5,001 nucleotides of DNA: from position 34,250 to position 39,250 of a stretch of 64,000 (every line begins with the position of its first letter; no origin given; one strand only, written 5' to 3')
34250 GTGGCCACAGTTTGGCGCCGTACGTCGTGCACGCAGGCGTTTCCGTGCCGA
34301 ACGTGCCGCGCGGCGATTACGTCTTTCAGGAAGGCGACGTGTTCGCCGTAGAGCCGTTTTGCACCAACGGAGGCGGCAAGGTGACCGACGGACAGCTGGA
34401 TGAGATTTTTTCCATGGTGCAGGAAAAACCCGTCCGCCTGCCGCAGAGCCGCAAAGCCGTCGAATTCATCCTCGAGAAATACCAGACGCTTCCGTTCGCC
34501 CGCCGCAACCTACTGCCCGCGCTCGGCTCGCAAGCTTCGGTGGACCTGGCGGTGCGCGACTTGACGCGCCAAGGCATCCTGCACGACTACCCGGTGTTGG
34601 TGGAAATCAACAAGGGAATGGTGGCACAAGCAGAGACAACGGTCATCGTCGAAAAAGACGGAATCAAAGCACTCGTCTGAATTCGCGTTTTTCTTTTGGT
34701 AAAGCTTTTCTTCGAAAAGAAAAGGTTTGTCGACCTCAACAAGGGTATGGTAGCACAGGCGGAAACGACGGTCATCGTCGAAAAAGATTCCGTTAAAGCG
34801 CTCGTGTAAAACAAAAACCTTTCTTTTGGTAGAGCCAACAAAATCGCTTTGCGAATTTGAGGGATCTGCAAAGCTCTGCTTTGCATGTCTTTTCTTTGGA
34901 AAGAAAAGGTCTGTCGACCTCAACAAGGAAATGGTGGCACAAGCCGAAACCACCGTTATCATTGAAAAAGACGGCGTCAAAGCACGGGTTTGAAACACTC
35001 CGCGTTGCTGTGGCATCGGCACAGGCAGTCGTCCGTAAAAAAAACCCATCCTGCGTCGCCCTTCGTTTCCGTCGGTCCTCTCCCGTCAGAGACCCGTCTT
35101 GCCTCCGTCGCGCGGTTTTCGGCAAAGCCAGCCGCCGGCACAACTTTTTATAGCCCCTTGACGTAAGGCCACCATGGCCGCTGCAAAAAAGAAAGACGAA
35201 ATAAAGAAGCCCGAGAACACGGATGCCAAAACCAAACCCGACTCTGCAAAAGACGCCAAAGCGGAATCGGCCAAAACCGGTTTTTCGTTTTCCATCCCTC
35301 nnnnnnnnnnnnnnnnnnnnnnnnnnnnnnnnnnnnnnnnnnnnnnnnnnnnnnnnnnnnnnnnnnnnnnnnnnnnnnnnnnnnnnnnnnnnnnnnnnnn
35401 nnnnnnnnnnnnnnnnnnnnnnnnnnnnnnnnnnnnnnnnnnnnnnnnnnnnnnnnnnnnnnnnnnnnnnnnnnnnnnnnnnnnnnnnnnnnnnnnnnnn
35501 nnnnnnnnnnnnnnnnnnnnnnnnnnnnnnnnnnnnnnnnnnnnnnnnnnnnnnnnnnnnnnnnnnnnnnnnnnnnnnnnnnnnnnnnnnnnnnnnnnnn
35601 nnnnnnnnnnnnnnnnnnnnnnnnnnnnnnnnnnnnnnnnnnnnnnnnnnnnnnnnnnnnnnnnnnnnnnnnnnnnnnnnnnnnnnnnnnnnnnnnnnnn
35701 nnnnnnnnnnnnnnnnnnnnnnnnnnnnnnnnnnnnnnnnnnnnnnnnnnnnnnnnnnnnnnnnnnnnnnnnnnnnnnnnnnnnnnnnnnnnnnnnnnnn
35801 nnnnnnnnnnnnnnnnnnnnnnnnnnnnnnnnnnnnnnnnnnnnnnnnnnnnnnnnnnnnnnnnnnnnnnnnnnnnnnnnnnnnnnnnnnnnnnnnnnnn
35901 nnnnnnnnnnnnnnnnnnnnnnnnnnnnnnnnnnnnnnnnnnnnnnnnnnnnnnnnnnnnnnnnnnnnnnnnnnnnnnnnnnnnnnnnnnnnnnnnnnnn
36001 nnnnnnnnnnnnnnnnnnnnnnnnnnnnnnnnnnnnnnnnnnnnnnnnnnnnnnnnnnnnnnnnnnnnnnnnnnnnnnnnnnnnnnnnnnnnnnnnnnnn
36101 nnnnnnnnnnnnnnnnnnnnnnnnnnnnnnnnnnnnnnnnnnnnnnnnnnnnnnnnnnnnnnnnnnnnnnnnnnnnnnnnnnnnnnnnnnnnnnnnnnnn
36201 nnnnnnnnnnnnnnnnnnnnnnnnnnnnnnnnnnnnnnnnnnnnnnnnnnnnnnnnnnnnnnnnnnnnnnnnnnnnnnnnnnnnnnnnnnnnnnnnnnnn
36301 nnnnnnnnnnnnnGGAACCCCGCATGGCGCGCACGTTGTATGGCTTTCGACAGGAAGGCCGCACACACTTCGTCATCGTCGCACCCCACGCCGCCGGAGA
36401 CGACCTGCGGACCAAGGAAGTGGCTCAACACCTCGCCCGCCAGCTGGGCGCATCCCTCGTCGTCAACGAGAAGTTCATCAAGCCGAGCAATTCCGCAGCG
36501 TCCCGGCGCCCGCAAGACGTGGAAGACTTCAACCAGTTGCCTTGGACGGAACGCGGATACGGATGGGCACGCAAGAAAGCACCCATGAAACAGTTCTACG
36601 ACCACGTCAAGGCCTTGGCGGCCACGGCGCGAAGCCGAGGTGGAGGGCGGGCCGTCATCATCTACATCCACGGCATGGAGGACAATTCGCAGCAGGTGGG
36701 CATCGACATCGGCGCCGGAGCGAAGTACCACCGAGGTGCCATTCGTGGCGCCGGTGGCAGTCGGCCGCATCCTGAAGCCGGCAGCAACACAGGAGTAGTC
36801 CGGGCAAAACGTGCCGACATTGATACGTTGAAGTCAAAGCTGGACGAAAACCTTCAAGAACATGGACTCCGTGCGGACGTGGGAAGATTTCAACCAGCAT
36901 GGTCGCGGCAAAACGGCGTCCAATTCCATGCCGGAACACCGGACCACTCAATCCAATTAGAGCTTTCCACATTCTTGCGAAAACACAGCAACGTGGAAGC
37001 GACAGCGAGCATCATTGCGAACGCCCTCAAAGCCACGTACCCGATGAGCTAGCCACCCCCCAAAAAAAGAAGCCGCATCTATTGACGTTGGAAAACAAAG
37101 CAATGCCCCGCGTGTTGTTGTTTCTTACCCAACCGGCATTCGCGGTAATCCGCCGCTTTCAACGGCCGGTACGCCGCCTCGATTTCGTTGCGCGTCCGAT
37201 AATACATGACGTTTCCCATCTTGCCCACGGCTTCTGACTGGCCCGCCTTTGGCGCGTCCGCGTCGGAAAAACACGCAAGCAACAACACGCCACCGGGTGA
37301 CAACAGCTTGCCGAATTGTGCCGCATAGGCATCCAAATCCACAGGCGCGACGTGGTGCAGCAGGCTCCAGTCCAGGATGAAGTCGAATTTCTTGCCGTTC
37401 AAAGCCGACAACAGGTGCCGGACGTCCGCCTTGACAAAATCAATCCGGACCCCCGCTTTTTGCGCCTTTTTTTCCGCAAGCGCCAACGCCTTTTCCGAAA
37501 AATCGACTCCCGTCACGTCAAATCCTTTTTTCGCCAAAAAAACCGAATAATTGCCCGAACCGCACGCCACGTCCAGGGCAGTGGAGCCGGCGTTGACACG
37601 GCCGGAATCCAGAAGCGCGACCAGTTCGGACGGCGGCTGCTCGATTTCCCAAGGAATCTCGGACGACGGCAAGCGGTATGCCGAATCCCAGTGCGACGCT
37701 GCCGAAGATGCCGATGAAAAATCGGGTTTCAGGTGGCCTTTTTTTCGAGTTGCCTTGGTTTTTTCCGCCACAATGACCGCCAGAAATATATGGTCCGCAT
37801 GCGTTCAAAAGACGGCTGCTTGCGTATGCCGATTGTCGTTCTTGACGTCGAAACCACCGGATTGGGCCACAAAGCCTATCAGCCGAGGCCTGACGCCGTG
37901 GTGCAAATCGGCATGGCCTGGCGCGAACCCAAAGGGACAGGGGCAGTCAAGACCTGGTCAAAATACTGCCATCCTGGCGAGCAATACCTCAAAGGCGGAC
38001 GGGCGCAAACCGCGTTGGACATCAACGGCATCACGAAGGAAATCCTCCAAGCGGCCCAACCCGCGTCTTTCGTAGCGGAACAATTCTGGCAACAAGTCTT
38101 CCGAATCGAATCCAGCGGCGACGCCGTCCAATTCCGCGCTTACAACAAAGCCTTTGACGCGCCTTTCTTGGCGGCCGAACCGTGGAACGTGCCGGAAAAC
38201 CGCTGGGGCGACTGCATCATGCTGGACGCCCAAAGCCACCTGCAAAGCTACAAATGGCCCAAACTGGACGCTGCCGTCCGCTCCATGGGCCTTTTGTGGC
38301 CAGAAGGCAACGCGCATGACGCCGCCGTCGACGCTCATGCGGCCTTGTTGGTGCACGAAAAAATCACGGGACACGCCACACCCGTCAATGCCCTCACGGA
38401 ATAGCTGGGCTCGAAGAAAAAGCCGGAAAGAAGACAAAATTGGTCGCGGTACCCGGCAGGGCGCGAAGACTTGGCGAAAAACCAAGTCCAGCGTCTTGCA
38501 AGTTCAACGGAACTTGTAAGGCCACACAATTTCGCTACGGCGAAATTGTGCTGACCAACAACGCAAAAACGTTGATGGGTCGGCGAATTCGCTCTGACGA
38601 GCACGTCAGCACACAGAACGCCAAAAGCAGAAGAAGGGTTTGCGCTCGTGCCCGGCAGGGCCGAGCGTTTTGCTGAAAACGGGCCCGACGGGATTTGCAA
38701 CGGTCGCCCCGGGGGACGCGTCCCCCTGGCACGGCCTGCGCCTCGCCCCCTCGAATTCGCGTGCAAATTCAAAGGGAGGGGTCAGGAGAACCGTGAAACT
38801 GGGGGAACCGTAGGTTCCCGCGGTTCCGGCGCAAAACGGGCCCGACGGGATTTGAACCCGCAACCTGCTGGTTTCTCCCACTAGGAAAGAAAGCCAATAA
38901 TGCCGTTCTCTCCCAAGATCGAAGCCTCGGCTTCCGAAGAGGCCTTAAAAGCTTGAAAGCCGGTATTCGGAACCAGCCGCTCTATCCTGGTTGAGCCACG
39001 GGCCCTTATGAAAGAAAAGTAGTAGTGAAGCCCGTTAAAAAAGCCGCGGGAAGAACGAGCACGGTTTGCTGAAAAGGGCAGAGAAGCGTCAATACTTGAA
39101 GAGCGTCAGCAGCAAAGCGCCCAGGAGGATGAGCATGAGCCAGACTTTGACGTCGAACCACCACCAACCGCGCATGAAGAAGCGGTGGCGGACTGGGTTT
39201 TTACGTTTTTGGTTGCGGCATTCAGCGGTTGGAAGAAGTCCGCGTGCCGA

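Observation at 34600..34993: Three tandem, synonymously diverged copies of the last 26 codons of methionine aminopeptidase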

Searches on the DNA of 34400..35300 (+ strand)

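Call 57: search_rna_families(source=window, start=34400, end=35300, threshold=evalue, max_evalue=10)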
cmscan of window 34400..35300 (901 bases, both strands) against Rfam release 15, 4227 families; matches with E-value up to 10: 2.
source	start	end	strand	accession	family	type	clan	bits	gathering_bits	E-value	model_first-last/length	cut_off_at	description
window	35159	35203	-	RF02117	FMR1-AS1_1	Gene; lncRNA;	-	11.7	40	7.3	1-56/56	no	FMR1 antisense RNA 1 conserved region 1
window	35065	35300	+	RF02042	HOTTIP_3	Gene; lncRNA;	-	8.3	50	1.9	1-215/353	3'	HOXA transcript at the distal tip, conserved region 3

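Call 100: search_dna_similar(query=window:34560-35000:+, collection=phages, mode=distant, max_evalue=0.01, max_rows=10)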
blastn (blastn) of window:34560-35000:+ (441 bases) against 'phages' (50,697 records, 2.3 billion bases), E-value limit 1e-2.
No match.

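Call 101: search_dna_similar(query=window:34560-35000:+, collection=plasmids, mode=distant, max_evalue=0.01, max_rows=10)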
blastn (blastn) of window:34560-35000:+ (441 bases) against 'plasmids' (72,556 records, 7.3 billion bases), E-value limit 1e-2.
No match.
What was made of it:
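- On Integrative-element attachment-site array: Phage and plasmid BLAST found no match (calls 100, 101).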

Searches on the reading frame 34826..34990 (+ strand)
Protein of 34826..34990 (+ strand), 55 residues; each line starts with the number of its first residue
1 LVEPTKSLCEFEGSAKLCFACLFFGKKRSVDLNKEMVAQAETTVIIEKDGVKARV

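Call 54: find_homologous_proteins(query=window:34826-34990:+, max_evalue=10)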
Query seq(55 aa): no candidate shares three 5-residue words with the query. No homologue found.
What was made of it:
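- Tried and rejected: The word-indexed search found no candidate (call 54).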

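Call 107: search_protein_representatives(protein=window:34826-34990:+)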
Query: 55 residues. Proteins with E-value up to 0.001 (for the whole library): 1; up to 1e-10: 0; up to 1e-30: 0. The best 1 are listed.
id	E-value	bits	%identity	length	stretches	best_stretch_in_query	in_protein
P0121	7.7e-04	35.3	73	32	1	26-55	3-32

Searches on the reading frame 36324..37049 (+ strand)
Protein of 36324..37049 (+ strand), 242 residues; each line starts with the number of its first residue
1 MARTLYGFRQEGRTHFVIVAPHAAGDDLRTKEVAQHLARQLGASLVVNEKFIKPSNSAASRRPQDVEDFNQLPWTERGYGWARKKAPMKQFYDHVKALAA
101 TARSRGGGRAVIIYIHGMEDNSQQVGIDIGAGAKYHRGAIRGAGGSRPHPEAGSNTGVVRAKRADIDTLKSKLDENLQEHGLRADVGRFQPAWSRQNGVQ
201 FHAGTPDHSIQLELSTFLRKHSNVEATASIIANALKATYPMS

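Call 62: search_protein_families(library=pfam, proteins=[window:36324-37049:+], max_evalue=0.01)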
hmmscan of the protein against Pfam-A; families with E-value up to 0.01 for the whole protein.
window:36324-37049:+ (242 aa): 1 family
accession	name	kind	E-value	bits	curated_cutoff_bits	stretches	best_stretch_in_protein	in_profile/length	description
PF05908.16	Gamma_PGA_hydro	-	0.00089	19.2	22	0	168-221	113-167/191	Poly-gamma-glutamate hydrolase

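Call 63: search_protein_families(library=phrogs, proteins=[window:36324-37049:+], max_evalue=0.01)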
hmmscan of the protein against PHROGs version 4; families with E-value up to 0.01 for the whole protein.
window:36324-37049:+ (242 aa): 0 families

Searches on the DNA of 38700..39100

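Call 56: search_rna_families(source=window, start=38700, end=39100, threshold=gathering, show_alignments=1)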
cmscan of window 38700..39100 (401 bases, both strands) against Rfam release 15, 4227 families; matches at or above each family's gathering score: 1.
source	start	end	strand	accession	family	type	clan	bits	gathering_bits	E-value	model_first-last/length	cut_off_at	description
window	38837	39005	-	RF00005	tRNA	Gene; tRNA;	CL00001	47.8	29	2.5e-09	1-71/71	no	tRNA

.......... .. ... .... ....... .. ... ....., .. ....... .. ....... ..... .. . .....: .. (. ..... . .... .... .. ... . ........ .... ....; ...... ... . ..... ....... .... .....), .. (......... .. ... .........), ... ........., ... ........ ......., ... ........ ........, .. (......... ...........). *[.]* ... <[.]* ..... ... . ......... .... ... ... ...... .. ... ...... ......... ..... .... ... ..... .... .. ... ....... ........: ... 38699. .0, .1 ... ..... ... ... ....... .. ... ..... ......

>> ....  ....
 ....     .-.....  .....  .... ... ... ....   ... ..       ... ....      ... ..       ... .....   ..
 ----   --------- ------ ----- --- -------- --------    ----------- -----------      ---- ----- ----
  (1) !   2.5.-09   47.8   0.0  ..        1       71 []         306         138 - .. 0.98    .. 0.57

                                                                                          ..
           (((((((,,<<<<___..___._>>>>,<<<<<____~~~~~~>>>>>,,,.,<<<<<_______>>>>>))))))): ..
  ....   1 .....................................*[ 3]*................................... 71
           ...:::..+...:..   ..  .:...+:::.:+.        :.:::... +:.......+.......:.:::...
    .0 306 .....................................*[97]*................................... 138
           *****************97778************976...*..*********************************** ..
